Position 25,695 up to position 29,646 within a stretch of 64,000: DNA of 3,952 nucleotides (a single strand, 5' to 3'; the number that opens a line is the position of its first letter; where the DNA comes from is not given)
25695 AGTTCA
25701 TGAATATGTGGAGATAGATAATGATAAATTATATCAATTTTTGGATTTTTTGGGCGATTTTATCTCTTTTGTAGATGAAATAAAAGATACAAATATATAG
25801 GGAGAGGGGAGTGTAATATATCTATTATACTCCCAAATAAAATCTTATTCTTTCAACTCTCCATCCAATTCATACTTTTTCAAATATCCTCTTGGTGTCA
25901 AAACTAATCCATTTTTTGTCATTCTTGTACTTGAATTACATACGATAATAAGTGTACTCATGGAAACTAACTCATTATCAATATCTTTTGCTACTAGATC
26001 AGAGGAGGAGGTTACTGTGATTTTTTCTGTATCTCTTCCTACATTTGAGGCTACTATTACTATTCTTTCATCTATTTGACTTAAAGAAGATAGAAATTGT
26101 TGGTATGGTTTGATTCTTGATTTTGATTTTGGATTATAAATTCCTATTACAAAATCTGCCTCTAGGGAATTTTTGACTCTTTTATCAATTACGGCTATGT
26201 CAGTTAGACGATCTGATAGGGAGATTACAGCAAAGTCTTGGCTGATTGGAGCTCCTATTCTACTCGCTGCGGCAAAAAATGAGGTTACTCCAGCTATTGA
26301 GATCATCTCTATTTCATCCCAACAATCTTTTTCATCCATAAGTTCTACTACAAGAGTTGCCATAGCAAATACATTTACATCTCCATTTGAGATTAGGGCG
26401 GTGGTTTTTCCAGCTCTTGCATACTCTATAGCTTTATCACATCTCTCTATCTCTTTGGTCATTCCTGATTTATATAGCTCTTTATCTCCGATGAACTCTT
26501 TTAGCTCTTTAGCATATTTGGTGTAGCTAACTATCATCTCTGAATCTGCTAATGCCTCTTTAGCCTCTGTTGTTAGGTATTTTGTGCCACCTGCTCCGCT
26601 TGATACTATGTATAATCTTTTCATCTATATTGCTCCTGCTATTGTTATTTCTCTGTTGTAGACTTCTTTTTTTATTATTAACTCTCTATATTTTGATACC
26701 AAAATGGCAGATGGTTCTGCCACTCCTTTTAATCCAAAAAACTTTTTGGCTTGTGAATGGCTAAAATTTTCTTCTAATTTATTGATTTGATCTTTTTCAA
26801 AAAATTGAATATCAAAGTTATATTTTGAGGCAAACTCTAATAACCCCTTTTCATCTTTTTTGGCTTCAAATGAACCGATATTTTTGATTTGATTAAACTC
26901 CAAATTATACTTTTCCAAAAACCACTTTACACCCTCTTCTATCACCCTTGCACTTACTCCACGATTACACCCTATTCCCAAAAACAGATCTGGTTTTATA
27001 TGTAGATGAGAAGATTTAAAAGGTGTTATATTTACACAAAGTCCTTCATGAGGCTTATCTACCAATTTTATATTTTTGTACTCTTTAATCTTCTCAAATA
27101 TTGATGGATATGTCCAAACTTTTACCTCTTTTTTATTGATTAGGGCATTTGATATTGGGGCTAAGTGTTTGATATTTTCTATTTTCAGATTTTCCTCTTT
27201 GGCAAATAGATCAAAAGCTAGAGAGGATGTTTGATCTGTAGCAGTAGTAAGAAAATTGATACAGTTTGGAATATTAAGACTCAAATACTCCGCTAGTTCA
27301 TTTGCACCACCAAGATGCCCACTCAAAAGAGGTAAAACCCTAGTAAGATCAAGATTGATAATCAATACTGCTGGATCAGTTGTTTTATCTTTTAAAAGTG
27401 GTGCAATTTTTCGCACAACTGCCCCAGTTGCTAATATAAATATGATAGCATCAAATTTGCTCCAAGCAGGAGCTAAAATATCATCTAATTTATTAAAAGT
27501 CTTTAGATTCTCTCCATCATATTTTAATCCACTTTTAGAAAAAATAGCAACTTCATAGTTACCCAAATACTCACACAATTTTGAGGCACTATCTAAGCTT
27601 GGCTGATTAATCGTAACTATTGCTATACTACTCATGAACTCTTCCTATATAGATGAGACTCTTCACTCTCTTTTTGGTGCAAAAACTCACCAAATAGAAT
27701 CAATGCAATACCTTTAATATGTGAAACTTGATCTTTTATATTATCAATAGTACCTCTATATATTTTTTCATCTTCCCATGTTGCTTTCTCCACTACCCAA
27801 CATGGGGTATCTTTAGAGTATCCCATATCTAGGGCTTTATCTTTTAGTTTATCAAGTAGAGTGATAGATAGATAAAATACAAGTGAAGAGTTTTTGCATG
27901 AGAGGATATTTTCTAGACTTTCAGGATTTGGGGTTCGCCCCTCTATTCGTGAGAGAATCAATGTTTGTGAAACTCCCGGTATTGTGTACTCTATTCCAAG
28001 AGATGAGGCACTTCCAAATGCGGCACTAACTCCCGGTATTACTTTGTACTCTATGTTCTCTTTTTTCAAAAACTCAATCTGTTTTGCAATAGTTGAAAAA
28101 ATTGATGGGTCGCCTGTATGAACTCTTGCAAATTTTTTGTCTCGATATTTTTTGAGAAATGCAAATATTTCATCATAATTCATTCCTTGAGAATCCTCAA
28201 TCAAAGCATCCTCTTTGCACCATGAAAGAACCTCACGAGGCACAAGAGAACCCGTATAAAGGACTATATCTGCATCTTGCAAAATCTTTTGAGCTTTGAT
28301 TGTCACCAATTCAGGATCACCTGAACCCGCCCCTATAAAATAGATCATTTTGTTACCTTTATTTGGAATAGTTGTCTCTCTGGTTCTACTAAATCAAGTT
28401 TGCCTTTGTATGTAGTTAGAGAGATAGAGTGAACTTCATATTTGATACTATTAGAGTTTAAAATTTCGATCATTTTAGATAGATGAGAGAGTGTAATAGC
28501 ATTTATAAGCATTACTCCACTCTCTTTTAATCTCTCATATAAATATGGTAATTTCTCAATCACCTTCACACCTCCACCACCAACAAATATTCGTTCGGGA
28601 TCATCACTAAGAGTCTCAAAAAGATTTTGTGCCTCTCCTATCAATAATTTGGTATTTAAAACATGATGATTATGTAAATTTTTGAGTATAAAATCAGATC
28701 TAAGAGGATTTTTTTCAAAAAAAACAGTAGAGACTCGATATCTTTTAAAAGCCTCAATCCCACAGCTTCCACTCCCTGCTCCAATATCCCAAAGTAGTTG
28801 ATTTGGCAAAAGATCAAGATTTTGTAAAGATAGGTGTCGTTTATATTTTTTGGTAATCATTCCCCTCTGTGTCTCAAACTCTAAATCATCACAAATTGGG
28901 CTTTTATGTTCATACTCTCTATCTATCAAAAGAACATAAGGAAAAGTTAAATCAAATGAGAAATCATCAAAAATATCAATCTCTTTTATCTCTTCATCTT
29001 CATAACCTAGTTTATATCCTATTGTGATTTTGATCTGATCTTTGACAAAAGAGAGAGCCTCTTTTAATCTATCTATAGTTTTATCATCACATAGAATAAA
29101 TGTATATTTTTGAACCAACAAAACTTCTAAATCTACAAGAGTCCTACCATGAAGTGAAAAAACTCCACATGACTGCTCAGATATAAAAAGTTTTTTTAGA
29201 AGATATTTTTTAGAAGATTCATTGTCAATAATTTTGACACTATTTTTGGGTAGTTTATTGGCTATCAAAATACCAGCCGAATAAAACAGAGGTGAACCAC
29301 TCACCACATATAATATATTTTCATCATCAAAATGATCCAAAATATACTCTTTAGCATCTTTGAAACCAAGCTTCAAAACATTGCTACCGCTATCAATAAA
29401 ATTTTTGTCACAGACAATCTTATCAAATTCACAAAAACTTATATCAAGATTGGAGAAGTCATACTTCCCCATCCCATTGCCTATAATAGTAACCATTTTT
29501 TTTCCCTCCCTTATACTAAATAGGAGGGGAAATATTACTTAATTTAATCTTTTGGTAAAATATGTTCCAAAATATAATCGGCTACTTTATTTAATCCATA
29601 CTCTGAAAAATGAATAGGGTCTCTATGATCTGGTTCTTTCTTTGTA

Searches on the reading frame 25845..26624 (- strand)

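Call 25: search_protein_families(library=ncbifam, proteins=[window:25845-26624:-], max_evalue=0.00001)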
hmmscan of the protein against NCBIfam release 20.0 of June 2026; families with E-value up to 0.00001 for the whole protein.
window:25845-26624:- (259 aa): 18 families
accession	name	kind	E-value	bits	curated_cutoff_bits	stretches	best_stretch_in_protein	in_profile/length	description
TIGR01466.1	cobJ_cbiH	equivalog_domain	7.3e-71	238.5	246.35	1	4-247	1-238/239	precorrin-3B C(17)-methyltransferase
NF012022.0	PRK15478.1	equivalog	8.9e-58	195.6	425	1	4-247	2-239/241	precorrin-3B C(17)-methyltransferase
NF004423.0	PRK05765.1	equivalog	4.2e-55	187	332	1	1-253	2-247/247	precorrin-3B C(17)-methyltransferase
NF004648.0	PRK05991.1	equivalog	1.1e-44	152.8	391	1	3-246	4-248/254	precorrin-3B C(17)-methyltransferase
TIGR02467.1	CbiE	equivalog_domain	1.6e-15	57.1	92.9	1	6-216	1-197/204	precorrin-6y C5,15-methyltransferase (decarboxylating) subunit CbiE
TIGR01467.1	cobI_cbiL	equivalog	1e-11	44.7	163.25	1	3-206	2-212/230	precorrin-2 C(20)-methyltransferase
NF004459.0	PRK05787.2-2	equivalog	2.7e-11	43.5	298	1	2-209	2-195/210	cobalt-precorrin-7 (C(5))-methyltransferase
NF004455.0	PRK05787.1-3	equivalog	7e-11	42.1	258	1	4-231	3-220/221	cobalt-precorrin-7 (C(5))-methyltransferase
NF004460.0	PRK05787.2-3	equivalog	1.6e-08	34.3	291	1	4-216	2-198/207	cobalt-precorrin-7 (C(5))-methyltransferase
TIGR01465.1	cobM_cbiF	equivalog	4.4e-08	32.7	259.65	1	5-234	2-229/247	precorrin-4 C(11)-methyltransferase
NF004060.0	PRK05576.1-3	equivalog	7.1e-08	32.4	189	1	6-150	4-153/202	cobalt-factor II C(20)-methyltransferase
NF004457.0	PRK05787.1-5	equivalog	8.6e-08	31.7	302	1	4-226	30-243/252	cobalt-precorrin-7 (C(5))-methyltransferase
NF004462.0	PRK05787.2-5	equivalog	1.2e-07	31.6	360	1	4-220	22-224/228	cobalt-precorrin-7 (C(5))-methyltransferase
TIGR01469.1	cobA_cysG_Cterm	equivalog_domain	1.8e-07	31.1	185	1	3-210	2-213/238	uroporphyrinogen-III C-methyltransferase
NF004059.0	PRK05576.1-2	equivalog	2.4e-07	30.7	274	1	69-227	87-228/236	cobalt-factor II C(20)-methyltransferase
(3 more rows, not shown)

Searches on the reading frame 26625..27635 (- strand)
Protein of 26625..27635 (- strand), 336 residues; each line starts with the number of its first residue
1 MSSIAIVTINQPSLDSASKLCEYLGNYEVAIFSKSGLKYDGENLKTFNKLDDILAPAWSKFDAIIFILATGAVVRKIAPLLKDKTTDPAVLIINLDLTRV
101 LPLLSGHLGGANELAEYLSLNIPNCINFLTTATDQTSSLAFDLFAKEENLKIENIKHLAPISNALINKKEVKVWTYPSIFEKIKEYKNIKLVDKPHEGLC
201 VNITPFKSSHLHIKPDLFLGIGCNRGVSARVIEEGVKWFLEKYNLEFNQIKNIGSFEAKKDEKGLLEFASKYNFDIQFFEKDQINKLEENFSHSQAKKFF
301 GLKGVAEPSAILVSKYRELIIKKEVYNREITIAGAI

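Call 25: search_protein_families(library=ncbifam, proteins=[window:26625-27635:-], max_evalue=0.00001)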
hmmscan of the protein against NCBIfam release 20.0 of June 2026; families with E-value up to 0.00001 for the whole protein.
window:26625-27635:- (336 aa): 7 families
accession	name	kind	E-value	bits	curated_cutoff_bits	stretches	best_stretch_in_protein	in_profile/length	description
NF004466.0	PRK05788.1-4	equivalog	3.1e-69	233.8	326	1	4-326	3-323/335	cobalt-precorrin 5A hydrolase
NF004465.0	PRK05788.1-3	equivalog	9.5e-46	156.3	281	2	210-333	167-287/290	cobalt-precorrin 5A hydrolase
NF005441.0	PRK07027.1-5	equivalog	1.2e-42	146.1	358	2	3-156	2-151/263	cobalamin biosynthesis protein CbiG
NF004463.0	PRK05788.1-1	equivalog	5.4e-40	137.6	546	1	45-317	45-332/351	cobalt-precorrin 5A hydrolase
NF004464.0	PRK05788.1-2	equivalog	2e-38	132.4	489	1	3-315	5-315/343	cobalt-precorrin 5A hydrolase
NF004467.0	PRK05788.1-5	equivalog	7.7e-38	130.4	376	1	4-334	9-322/326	cobalt-precorrin 5A hydrolase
NF005440.0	PRK07027.1-4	equivalog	9.2e-28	97.3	395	2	214-327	128-239/257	cobalamin biosynthesis protein CbiG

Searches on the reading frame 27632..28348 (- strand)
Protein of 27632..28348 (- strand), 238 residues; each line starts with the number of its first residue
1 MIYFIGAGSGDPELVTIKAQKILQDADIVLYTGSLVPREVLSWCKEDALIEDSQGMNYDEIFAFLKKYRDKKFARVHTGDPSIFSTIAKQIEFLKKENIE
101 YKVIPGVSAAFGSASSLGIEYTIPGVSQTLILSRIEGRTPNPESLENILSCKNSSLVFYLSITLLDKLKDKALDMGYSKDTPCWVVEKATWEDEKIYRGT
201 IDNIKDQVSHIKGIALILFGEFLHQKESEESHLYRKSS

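Call 25: search_protein_families(library=ncbifam, proteins=[window:27632-28348:-], max_evalue=0.00001)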
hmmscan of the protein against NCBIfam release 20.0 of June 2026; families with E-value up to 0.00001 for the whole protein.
window:27632-28348:- (238 aa): 24 families
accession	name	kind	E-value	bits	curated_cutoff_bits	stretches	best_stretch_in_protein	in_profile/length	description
TIGR01465.1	cobM_cbiF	equivalog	9.3e-75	251.1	259.65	1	2-236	1-240/247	precorrin-4 C(11)-methyltransferase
NF012017.0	PRK15473.1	equivalog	9.6e-68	228.3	408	1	2-236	10-248/257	cobalt-precorrin-4 methyltransferase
NF007922.1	PRK10637.1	equivalog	1.2e-39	136.5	400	1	2-222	219-448/450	siroheme synthase CysG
NF004790.0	PRK06136.1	subfamily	7e-39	133.9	198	1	2-230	6-244/250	uroporphyrinogen-III C-methyltransferase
TIGR01469.1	cobA_cysG_Cterm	equivalog_domain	4.7e-37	128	185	1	2-223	3-234/238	uroporphyrinogen-III C-methyltransferase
NF005524.0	PRK07168.1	equivalog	6e-22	77.8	603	1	2-209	5-219/474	uroporphyrin-III C-methyltransferase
NF004460.0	PRK05787.2-3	equivalog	1.6e-17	63.7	291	1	1-207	1-195/207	cobalt-precorrin-7 (C(5))-methyltransferase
TIGR01467.1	cobI_cbiL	equivalog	3.1e-16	59.5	163.25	1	2-205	3-217/230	precorrin-2 C(20)-methyltransferase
NF004455.0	PRK05787.1-3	equivalog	6.9e-16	58.5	258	1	1-215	2-212/221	cobalt-precorrin-7 (C(5))-methyltransferase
NF004423.0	PRK05765.1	equivalog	9.2e-16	58.1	332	1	2-221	5-225/247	precorrin-3B C(17)-methyltransferase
NF004614.0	PRK05948.1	equivalog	2.2e-14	53.5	251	1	44-202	70-220/242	precorrin-2 C(20)-methyltransferase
NF004062.0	PRK05576.1-5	equivalog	5.4e-14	52.1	194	1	1-125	2-137/219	cobalt-factor II C(20)-methyltransferase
TIGR01466.1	cobJ_cbiH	equivalog_domain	4.2e-13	49.4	246.35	1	2-119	1-120/239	precorrin-3B C(17)-methyltransferase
TIGR02467.1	CbiE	equivalog_domain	1.7e-12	47.2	92.9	1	4-210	1-197/204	precorrin-6y C5,15-methyltransferase (decarboxylating) subunit CbiE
NF004462.0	PRK05787.2-5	equivalog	4.2e-12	46.2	360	1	1-205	21-215/228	cobalt-precorrin-7 (C(5))-methyltransferase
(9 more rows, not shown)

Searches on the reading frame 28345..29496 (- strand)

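Call 25: search_protein_families(library=ncbifam, proteins=[window:28345-29496:-], max_evalue=0.00001)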
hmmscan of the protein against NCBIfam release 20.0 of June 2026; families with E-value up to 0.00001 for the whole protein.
window:28345-29496:- (383 aa): 7 families
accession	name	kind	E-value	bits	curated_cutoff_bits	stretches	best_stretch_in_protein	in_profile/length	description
TIGR02469.1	CbiT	equivalog_domain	1.6e-22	80.1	78.3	1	214-335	2-124/124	precorrin-6Y C5,15-methyltransferase (decarboxylating) subunit CbiT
NF001556.0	PRK00377.1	equivalog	1.7e-17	63.9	238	1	198-360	6-172/198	cobalt-precorrin-6Y C(15)-methyltransferase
NF006138.0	PRK08287.1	equivalog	4.9e-16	59.1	210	1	210-360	10-159/189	decarboxylating cobalt-precorrin-6B (C(15))-methyltransferase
NF005640.0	PRK07402.1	equivalog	1.3e-15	57.5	219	1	194-348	5-160/200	precorrin-6Y C5,15-methyltransferase subunit CbiT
TIGR02467.1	CbiE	equivalog_domain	1.3e-15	57.4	92.9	1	46-175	54-188/204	precorrin-6y C5,15-methyltransferase (decarboxylating) subunit CbiE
NF004456.0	PRK05787.1-4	equivalog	5.9e-12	45.9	247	1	39-173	48-181/201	cobalt-precorrin-7 (C(5))-methyltransferase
NF004454.0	PRK05787.1-1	equivalog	5.9e-06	26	354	1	57-174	64-182/201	cobalt-precorrin-7 (C(5))-methyltransferase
